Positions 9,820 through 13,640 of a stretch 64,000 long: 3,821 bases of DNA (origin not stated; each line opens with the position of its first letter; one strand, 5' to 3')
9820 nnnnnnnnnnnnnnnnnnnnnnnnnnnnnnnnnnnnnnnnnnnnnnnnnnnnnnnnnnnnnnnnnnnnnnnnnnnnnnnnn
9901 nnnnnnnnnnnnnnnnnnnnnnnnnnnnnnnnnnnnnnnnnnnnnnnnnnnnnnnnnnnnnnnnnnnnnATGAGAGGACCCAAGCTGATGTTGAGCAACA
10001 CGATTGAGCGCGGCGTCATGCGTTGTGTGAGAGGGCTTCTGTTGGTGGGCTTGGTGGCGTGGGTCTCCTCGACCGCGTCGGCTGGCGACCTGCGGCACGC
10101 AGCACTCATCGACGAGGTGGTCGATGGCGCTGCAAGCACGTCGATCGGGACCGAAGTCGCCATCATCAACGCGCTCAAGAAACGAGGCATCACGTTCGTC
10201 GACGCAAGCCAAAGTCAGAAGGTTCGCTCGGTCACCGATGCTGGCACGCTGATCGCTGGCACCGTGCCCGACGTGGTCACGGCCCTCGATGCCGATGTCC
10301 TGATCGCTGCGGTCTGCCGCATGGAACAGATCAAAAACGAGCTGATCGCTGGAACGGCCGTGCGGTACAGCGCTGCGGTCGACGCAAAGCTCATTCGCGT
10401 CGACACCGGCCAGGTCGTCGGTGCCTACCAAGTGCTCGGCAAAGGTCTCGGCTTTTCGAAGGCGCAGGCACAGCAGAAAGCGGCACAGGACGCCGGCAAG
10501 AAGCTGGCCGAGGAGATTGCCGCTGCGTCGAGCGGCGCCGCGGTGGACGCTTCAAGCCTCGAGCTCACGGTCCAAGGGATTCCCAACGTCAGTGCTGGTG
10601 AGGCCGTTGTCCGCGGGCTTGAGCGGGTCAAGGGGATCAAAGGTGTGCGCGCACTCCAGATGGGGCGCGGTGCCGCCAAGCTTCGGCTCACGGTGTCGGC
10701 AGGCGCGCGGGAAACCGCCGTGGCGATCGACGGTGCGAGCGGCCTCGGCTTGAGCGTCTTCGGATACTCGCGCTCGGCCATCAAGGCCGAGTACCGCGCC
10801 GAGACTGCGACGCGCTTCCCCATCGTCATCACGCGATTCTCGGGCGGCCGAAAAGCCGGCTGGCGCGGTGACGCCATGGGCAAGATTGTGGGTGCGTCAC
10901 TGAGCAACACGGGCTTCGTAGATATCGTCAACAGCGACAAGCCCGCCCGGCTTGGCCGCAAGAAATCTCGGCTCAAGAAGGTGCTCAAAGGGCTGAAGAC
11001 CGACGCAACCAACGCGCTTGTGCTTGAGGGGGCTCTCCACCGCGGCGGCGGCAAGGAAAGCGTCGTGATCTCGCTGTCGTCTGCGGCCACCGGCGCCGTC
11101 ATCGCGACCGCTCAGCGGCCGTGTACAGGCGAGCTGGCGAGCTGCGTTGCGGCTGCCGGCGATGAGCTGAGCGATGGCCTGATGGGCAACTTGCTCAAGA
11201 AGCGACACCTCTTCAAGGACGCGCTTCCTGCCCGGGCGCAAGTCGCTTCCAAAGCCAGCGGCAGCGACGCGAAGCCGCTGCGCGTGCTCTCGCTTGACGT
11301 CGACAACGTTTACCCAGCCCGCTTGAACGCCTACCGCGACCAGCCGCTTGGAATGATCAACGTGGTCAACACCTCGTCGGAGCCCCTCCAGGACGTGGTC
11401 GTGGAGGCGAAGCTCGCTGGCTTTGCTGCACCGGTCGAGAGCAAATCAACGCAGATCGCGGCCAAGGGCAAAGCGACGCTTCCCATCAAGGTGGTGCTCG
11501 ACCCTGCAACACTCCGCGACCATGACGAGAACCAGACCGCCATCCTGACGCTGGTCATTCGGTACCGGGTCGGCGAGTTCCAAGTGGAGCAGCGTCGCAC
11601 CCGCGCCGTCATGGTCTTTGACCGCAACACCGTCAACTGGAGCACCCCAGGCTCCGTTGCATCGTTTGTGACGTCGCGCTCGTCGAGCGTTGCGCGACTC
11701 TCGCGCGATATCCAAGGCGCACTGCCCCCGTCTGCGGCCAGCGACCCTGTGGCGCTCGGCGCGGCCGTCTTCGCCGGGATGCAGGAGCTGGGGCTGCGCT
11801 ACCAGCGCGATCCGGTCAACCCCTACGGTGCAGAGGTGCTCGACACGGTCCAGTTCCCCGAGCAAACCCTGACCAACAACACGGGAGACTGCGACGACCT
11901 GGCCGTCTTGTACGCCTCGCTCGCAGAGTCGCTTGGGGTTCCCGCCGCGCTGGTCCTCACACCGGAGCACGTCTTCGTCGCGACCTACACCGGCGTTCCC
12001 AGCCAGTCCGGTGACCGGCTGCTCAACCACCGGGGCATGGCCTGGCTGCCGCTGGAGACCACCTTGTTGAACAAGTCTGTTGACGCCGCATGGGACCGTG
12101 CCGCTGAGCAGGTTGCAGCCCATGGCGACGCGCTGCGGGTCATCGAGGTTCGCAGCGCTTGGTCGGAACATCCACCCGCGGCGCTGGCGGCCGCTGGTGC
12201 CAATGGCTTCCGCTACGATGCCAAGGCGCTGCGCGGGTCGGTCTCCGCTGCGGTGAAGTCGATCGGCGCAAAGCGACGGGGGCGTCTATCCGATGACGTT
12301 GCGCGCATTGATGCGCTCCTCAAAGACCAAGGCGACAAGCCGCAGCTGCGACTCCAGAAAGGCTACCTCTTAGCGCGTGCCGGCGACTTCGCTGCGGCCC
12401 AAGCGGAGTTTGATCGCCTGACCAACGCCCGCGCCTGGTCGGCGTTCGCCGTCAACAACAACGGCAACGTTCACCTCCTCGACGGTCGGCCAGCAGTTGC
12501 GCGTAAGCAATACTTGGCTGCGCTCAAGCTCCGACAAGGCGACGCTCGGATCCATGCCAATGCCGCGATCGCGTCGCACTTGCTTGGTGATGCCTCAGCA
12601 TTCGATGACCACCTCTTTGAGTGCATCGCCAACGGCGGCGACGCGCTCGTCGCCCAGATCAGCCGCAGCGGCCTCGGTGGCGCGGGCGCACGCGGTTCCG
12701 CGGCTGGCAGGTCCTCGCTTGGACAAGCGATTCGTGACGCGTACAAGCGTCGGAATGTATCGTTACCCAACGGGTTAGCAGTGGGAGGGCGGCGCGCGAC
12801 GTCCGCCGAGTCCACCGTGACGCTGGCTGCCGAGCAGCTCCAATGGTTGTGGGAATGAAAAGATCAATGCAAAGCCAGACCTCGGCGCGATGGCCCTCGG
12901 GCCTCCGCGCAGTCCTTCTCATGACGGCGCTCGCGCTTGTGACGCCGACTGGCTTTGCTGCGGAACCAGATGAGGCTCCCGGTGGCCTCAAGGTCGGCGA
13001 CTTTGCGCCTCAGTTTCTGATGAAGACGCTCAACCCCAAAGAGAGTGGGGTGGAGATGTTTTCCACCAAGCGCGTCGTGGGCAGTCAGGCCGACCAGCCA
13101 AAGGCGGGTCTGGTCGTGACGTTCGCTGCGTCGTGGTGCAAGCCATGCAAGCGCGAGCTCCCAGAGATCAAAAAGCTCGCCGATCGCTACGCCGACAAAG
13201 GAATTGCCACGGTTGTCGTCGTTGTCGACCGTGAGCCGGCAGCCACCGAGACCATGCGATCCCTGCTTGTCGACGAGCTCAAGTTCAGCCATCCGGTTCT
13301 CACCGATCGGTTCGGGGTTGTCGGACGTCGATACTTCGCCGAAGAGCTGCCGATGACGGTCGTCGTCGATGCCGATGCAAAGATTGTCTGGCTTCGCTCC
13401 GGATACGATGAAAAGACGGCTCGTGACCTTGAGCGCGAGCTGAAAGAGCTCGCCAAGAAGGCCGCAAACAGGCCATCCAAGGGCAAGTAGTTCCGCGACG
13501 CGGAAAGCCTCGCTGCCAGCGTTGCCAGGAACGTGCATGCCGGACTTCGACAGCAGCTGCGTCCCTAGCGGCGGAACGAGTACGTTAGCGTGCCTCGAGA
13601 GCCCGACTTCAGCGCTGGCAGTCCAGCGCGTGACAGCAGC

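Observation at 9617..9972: Sigma-54-type promoter with an upstream array of phased GACAGTC half-sites (putative EBP enhancer) driving the 962-aa transglutaminase-like/TPR protein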

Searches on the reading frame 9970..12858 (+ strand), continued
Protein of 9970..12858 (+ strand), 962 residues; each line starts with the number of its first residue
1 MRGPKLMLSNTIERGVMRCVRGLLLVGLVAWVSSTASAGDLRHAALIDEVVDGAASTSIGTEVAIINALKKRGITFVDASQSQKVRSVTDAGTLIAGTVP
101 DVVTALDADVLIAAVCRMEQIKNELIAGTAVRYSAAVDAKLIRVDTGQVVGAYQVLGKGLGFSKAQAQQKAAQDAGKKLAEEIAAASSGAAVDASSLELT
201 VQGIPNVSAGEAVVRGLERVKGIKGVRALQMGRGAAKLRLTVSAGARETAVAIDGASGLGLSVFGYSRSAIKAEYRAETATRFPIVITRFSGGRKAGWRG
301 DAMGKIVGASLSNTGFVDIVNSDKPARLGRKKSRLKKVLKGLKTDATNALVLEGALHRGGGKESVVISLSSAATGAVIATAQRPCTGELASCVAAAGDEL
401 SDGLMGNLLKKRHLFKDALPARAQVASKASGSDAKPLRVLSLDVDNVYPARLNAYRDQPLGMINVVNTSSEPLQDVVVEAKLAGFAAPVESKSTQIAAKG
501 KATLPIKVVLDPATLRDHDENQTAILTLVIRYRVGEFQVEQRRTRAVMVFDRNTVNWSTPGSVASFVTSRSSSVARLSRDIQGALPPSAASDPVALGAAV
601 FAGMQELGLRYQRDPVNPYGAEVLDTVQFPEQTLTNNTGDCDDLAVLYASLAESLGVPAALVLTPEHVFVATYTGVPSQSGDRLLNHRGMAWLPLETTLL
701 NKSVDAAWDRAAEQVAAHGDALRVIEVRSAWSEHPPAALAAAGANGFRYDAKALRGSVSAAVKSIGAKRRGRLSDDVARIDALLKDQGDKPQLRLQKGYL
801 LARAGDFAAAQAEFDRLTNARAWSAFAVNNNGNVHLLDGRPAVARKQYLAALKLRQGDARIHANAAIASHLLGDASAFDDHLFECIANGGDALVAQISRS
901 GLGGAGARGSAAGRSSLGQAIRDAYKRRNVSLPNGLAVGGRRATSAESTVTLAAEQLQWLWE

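Call 83: fold_search(model_id=the predicted structure, library=pdb)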
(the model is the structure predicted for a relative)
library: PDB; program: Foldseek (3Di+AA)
matches with E <= 10: 1662; with E <= 0.001: 868
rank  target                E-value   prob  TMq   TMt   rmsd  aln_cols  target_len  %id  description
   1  5m7p_B                4.5e-24  1.00  0.41  0.52  11.9       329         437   30  Crystal structure of NtrX from Brucella abortus in complex with ADP processed with the CrystalDirect automated mountin (released 2017-01-25)
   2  6jdi                  1.1e-23  1.00  0.40  0.88   1.5       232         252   44  Central domain of FleQ H287N mutant in complex with ATPgS and Mg (released 2019-11-27)
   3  5m7o_B                1.4e-23  1.00  0.41  0.52  11.2       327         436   30  Crystal structure of NtrX from Brucella abortus processed with the CrystalDirect automated mounting and cryo-cooling t (released 2017-01-25)
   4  5exp                  2.2e-23  1.00  0.40  0.89   1.5       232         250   44  AAA+ domain of FleQ from Pseudomonas aeruginosa (released 2016-01-13)
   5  5exs                  2.6e-23  1.00  0.40  0.87   1.5       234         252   43  AAA+ ATPase FleQ from Pseudomonas aeruginosa bound to ATP-gamma-S (released 2016-01-13)
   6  5m7n_A                3.1e-23  1.00  0.41  0.52  12.0       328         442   30  Crystal structure of NtrX from Brucella abortus in complex with ATP processed with the CrystalDirect automated mountin (released 2017-01-25)
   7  6jdl                  3.2e-23  1.00  0.40  0.87   1.5       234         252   43  Central domain of FleQ H287A mutant in complex with ATPgS and Mg (released 2019-11-27)
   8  3m0e_A                3.8e-23  1.00  0.39  0.86   3.0       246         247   38  Crystal structure of the ATP-bound state of Walker B mutant of NtrC1 ATPase domain (released 2010-11-03)
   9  8p53_C                4.2e-23  1.00  0.40  0.59   1.7       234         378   44  Cryo-EM structure of the c-di-GMP-free FleQ-FleN master regulator complex of P. aeruginosa (released 2023-12-13)
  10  6lua_D                4.7e-23  1.00  0.41  0.92   1.4       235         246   34  Cis-mutant R349A of the central AAA+ domain of the flagellar regulatory protein FlrC (released 2020-03-18)
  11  1ny5_A                5.3e-23  1.00  0.41  0.60   1.9       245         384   39  Crystal structure of sigm54 activator (AAA+ ATPase) in the inactive state (released 2003-11-11)
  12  5m7p_A                5.3e-23  1.00  0.41  0.52  11.9       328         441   30  Crystal structure of NtrX from Brucella abortus in complex with ADP processed with the CrystalDirect automated mountin (released 2017-01-25)
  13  4qht_C                1.1e-22  1.00  0.40  0.91   1.2       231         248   35  Crystal structure of AAA+/ sigma 54 activator domain of the flagellar regulatory protein FlrC from Vibrio cholerae in  (released 2014-07-16)
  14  6luf_A                1.2e-22  1.00  0.41  0.93   1.2       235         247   35  Trans-acting mutant Y290A of the central AAA+ domain of the flagellar regulatory protein FlrC (released 2020-03-18)
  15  6luf_C                1.4e-22  1.00  0.41  0.93   1.2       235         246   35  Trans-acting mutant Y290A of the central AAA+ domain of the flagellar regulatory protein FlrC (released 2020-03-18)
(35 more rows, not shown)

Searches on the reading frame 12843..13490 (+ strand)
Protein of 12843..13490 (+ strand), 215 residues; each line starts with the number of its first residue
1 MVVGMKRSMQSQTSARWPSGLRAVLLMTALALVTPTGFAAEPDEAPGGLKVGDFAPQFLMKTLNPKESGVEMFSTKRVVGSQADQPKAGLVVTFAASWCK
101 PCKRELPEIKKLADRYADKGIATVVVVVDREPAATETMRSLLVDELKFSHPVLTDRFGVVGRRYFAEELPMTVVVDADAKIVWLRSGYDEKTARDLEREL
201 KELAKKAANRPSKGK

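Call 9: search_protein_families(library=pfam, proteins=[window:12843-13490:+])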
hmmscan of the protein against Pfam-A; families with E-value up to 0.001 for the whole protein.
window:12843-13490:+ (215 aa): 5 families
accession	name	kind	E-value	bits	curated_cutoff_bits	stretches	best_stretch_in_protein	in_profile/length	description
PF08534.16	Redoxin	-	1.8e-15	57.4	26.6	1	81-198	22-146/148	Redoxin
PF00578.27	AhpC-TSA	-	1.1e-12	48.5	26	1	51-183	1-123/124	AhpC/TSA family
PF13905.12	Thioredoxin_8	-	2.9e-08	34.4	27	1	91-181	5-94/94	Thioredoxin-like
PF00085.26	Thioredoxin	-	5.4e-07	30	23.5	1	85-130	16-60/103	Thioredoxin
PF13098.12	Thioredoxin_2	-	3e-05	24.7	27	1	87-188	5-94/104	Thioredoxin-like domain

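Call 73: search_protein_families(library=ncbifam, max_evalue=0.01, proteins=[window:12843-13490:+])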
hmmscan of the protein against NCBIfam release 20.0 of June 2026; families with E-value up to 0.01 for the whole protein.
window:12843-13490:+ (215 aa): 15 families
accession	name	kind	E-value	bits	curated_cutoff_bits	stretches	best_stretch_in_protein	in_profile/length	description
NF002854.0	PRK03147.1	subfamily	6.5e-18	65.2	170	1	27-203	18-172/176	thiol-disulfide oxidoreductase ResA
NF041202.1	StoA_CxxC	exception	1.1e-09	38.3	210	1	67-182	30-145/163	endospore biogenesis thiol-disulfide oxidoreductase StoA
NF041054.1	WAxxUGC_long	equivalog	1.9e-07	30.7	300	1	91-184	109-197/354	ResA-like WAxxUGC motif-containing protein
TIGR00385.1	dsbE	subfamily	2.9e-07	30.2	123.15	1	65-191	41-160/173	DsbE family thiol:disulfide interchange protein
NF047696.1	ThlDiSintTplARhiz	equivalog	3.1e-07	30.4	230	1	90-179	100-191/219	thiol:disulfide interchange protein TlpA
TIGR01068.1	thioredoxin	equivalog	6.3e-06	26.3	96.8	1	87-136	14-62/101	thioredoxin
TIGR01126.1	pdi_dom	equivalog_domain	5.8e-05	23.3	107.2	1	87-131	14-58/105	protein disulfide-isomerase domain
NF038285.1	deiodinase_rel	hypoth_equivalog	0.00013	21.6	250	1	48-176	175-294/347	deiodinase family protein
NF047697.1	ThioredTrxAClost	equivalog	0.00034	20.8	140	1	87-119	17-49/105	thioredoxin TrxA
NF006898.0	PRK09381.1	equivalog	0.00042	20.7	138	1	89-134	23-67/109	thioredoxin TrxA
NF010625.0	PRK14018.1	equivalog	0.0011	17.5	522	1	86-188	55-159/521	bifunctional peptide-methionine (S)-S-oxide reductase MsrA/peptide-methionine (R)-S-oxide reductase MsrB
TIGR02661.1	MauD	equivalog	0.0016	17.9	188.6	1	50-182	47-160/189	methylamine dehydrogenase accessory protein MauD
NF045694.1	seleno_TsoB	exception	0.0021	16.2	805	1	59-110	446-496/572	rhodanese/DsbD fusion-like selenoprotein TsoB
TIGR02740.1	TraF-like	hypoth_equivalog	0.0023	17.2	232.25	1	87-145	170-224/276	TraF-like protein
TIGR01130.1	ER_PDI_fam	subfamily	0.008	15.8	344.25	0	90-125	366-399/476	protein disulfide-isomerase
